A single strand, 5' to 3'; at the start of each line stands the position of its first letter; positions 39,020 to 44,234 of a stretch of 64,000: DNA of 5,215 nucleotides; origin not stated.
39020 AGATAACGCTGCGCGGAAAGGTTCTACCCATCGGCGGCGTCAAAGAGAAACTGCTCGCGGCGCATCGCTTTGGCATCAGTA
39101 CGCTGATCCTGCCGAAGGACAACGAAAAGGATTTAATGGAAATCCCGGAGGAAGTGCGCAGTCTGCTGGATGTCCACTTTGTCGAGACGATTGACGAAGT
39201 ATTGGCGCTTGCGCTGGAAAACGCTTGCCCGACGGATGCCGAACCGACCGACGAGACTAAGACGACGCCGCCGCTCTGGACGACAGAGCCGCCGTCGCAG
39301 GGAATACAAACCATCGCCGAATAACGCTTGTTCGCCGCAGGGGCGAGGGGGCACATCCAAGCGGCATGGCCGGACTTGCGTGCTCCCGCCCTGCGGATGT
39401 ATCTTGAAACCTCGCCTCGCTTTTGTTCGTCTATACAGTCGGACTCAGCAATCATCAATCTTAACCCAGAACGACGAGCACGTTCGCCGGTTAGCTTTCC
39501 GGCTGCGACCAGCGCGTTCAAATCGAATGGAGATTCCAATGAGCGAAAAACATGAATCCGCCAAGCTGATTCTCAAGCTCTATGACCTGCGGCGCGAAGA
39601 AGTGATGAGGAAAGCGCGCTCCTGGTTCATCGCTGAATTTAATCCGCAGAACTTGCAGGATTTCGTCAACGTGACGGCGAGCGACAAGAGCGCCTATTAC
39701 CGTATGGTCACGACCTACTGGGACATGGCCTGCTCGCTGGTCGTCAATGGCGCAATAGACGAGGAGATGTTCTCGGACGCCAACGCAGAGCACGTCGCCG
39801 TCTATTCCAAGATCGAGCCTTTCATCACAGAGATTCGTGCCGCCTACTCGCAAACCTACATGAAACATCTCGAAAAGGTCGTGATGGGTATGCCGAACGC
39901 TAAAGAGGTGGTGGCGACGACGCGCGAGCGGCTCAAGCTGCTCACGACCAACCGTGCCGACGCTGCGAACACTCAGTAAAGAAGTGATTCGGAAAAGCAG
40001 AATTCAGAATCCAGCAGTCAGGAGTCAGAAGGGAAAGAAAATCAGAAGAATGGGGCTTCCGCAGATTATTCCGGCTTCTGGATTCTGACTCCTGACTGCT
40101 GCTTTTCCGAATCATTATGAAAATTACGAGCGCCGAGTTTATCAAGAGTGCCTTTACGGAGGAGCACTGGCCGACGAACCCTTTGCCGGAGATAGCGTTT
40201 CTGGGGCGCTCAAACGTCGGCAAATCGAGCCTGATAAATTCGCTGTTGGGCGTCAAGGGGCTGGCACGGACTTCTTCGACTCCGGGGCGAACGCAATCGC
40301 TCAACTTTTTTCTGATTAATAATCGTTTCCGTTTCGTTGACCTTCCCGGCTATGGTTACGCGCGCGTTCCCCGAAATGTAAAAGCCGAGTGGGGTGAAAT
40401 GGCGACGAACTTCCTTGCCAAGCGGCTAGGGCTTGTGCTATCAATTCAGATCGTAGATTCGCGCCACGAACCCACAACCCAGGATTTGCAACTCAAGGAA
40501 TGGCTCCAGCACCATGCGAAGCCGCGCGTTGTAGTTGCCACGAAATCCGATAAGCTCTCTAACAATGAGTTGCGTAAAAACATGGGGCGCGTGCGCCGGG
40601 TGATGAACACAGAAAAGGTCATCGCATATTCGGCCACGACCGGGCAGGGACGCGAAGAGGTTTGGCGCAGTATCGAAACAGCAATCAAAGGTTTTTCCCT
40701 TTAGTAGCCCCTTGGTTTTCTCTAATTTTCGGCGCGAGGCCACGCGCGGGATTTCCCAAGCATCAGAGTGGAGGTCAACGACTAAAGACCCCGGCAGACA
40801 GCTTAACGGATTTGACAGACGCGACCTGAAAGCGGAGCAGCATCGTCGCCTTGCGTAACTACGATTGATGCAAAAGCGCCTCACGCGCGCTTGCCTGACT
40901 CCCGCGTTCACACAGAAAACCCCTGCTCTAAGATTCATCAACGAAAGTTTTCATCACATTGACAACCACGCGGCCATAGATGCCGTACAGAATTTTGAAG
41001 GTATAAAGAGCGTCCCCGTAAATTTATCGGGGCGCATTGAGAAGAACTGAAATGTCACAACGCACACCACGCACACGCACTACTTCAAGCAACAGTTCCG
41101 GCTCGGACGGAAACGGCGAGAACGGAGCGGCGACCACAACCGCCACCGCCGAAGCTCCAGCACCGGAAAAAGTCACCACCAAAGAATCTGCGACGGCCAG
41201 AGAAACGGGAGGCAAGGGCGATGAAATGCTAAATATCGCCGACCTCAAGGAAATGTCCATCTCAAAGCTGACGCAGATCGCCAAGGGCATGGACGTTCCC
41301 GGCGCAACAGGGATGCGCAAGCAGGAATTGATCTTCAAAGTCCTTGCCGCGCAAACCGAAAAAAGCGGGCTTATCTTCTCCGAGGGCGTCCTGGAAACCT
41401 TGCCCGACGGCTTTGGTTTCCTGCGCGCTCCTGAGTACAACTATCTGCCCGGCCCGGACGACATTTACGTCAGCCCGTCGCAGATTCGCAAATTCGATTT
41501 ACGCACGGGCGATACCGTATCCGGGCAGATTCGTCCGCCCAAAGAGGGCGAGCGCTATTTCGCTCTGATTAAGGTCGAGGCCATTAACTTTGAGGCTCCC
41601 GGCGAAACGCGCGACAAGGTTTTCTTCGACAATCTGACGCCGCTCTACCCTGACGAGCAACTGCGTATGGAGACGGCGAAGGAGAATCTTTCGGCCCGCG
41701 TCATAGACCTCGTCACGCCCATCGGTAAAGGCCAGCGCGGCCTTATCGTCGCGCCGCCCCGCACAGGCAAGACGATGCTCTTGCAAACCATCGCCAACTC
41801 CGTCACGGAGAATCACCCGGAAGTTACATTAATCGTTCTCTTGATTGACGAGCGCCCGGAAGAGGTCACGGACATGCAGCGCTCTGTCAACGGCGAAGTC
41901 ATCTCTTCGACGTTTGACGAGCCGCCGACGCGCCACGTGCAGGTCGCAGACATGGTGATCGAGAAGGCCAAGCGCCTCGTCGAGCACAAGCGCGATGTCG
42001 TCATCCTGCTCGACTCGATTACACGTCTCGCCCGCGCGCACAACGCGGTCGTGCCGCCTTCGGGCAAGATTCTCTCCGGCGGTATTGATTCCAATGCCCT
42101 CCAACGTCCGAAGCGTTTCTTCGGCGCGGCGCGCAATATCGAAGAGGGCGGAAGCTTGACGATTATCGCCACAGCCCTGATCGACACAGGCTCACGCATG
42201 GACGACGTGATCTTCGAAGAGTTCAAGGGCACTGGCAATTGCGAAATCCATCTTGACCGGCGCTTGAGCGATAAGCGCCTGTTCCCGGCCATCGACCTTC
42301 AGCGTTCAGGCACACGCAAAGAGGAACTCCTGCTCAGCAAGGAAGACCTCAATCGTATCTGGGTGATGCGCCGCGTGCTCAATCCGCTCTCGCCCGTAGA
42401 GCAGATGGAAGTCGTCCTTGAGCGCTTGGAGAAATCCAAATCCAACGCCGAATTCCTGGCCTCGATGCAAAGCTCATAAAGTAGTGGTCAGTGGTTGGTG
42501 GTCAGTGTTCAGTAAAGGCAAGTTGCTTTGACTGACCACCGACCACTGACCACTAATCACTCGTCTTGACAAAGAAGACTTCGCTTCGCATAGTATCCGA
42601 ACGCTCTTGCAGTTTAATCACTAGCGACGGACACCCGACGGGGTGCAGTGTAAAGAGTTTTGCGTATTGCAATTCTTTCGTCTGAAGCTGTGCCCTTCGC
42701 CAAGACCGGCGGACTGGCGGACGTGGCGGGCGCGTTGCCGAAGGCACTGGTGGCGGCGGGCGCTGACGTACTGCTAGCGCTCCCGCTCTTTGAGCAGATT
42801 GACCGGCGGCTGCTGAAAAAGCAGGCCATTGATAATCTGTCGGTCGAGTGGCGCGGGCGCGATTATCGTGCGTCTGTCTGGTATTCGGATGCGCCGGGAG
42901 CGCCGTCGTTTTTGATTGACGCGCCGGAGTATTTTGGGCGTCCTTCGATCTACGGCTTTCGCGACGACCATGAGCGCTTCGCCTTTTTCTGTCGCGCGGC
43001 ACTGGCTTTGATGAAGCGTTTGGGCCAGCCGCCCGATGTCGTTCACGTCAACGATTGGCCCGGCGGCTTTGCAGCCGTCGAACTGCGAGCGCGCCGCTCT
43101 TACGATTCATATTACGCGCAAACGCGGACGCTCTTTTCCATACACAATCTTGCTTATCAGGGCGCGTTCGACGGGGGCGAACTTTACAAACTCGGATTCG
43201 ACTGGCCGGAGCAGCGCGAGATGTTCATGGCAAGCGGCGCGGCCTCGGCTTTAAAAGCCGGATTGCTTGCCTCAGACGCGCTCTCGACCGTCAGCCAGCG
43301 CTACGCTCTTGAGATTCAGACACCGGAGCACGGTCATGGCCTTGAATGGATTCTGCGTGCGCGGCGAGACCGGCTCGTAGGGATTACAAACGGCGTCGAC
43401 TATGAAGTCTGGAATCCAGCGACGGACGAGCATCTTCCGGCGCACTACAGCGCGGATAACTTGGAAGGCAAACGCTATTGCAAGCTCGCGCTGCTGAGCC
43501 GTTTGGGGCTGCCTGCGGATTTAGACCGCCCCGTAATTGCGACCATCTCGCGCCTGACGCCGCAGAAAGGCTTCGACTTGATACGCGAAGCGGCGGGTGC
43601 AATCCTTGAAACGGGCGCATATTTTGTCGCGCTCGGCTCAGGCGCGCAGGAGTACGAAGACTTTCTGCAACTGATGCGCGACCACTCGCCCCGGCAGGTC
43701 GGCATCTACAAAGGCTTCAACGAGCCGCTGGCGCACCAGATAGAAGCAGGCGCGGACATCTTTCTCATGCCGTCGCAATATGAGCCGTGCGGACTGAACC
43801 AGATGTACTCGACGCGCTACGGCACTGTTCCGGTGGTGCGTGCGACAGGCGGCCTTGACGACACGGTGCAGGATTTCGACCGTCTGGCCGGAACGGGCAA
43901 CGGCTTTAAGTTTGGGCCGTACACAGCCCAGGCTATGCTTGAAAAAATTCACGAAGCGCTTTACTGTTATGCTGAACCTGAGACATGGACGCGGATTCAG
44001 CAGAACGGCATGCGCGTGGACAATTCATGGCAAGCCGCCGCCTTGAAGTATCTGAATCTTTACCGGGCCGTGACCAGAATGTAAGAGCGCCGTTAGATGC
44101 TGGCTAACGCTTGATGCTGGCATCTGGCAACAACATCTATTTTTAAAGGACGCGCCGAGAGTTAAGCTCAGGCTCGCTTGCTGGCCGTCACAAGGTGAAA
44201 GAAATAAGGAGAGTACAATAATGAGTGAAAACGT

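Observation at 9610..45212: Family of long intergenic hairpins whose arms are tandem heptamers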

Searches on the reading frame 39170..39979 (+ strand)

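Call 17: search_protein_families(library=pfam, proteins=[window:39170-39979:+])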
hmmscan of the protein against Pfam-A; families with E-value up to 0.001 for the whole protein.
window:39170-39979:+ (269 aa): 1 family
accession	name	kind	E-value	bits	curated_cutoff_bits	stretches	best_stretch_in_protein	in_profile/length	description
PF15956.11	DUF4760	-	3.8e-22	79.4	25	1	130-238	5-138/141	Domain of unknown function (DUF4760)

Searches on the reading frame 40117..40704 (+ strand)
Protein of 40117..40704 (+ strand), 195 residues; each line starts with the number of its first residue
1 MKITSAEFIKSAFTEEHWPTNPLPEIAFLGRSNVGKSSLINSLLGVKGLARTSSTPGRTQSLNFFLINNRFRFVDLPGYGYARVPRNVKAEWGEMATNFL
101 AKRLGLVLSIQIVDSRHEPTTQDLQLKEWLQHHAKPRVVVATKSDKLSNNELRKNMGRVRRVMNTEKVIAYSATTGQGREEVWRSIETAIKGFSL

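Call 17: search_protein_families(library=pfam, proteins=[window:40117-40704:+])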
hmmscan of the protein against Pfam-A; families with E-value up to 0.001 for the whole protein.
window:40117-40704:+ (195 aa): 5 families
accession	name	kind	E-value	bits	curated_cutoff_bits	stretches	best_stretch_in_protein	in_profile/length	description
PF01926.29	MMR_HSR1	-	1.4e-21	77.1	21.9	1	25-143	1-113/113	50S ribosome-binding GTPase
PF02421.24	FeoB_N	-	3.1e-11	43.5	27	1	25-185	2-155/156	Ferrous iron transport protein B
PF00350.29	Dynamin_N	-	9.4e-07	29.4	27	0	26-52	1-27/168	Dynamin family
PF03193.22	RsgA_GTPase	-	9.4e-07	29.2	30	0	26-48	109-131/174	RsgA GTPase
PF00009.33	GTP_EFTU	-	3.1e-05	24.1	26.5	0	110-188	97-184/188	Elongation factor Tu GTP binding domain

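Call 69: find_encoding_contigs(protein=window:40117-40704:+, flank=1500, max_places=10)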
Protein window:40117-40704:+ (195 aa): 3 contigs read that carry it; 3 places shown.
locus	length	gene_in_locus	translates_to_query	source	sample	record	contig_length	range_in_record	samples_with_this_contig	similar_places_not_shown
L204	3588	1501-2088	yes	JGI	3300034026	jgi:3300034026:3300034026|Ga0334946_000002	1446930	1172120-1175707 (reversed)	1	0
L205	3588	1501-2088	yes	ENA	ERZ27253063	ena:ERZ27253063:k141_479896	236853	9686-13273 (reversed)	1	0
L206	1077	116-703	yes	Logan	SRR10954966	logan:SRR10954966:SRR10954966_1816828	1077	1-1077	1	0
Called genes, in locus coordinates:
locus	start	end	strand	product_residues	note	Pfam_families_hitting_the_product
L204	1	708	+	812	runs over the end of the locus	PF02190:LON_substr_bdg, PF00004:AAA, PF07728:AAA_5 (weak), PF22667:Lon_lid, PF05362:Lon_C, PF13541:ChlI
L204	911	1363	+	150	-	PF15956:DUF4760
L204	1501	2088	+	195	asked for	PF01926:MMR_HSR1, PF02421:FeoB_N, PF03193:RsgA_GTPase (faint), PF00350:Dynamin_N (faint)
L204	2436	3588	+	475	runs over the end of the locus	PF07498:Rho_N, PF07497:Rho_RNA_bind, PF00006:ATP-synt_ab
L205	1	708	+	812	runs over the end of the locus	PF02190:LON_substr_bdg, PF00004:AAA, PF07728:AAA_5 (weak), PF22667:Lon_lid, PF05362:Lon_C, PF13541:ChlI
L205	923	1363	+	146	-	PF15956:DUF4760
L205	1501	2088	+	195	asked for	PF01926:MMR_HSR1, PF02421:FeoB_N, PF03193:RsgA_GTPase (faint), PF00350:Dynamin_N (faint)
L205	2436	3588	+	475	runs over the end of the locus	PF07498:Rho_N, PF07497:Rho_RNA_bind, PF00006:ATP-synt_ab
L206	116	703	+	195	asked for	PF01926:MMR_HSR1, PF02421:FeoB_N, PF03193:RsgA_GTPase (faint), PF00350:Dynamin_N (faint)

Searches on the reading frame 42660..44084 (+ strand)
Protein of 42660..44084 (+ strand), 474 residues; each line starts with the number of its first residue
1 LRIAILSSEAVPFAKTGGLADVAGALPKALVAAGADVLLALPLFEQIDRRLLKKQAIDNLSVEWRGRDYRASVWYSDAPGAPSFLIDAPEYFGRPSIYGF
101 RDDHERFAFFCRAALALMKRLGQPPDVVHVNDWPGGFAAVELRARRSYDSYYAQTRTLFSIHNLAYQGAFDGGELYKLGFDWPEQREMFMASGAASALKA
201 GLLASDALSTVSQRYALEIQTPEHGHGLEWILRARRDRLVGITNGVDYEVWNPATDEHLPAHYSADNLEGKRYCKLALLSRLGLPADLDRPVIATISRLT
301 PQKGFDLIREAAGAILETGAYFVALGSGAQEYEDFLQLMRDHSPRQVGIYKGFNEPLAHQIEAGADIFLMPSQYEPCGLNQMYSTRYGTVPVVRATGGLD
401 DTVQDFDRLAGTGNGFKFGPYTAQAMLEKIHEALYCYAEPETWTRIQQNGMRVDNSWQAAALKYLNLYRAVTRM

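Call 17: search_protein_families(library=pfam, proteins=[window:42660-44084:+])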
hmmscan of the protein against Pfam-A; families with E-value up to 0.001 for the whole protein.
window:42660-44084:+ (474 aa): 5 families
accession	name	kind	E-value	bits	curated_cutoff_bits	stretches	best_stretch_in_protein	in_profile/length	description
PF08323.17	Glyco_transf_5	-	3.5e-67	227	22.7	1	2-233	1-238/239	Starch synthase catalytic domain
PF00534.26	Glycos_transf_1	-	4.3e-15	56.1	26.4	1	286-443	11-165/172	Glycosyl transferases group 1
PF13692.12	Glyco_trans_1_4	-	2.5e-09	38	27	1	290-434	1-140/142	Glycosyl transferases group 1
PF13579.12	Glyco_trans_4_4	-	7.2e-08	33.4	29.7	1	17-183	1-109/158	Glycosyl transferase 4-like domain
PF13439.12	Glyco_transf_4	-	1.7e-06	28.6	28.5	1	57-215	8-144/170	Glycosyltransferase Family 4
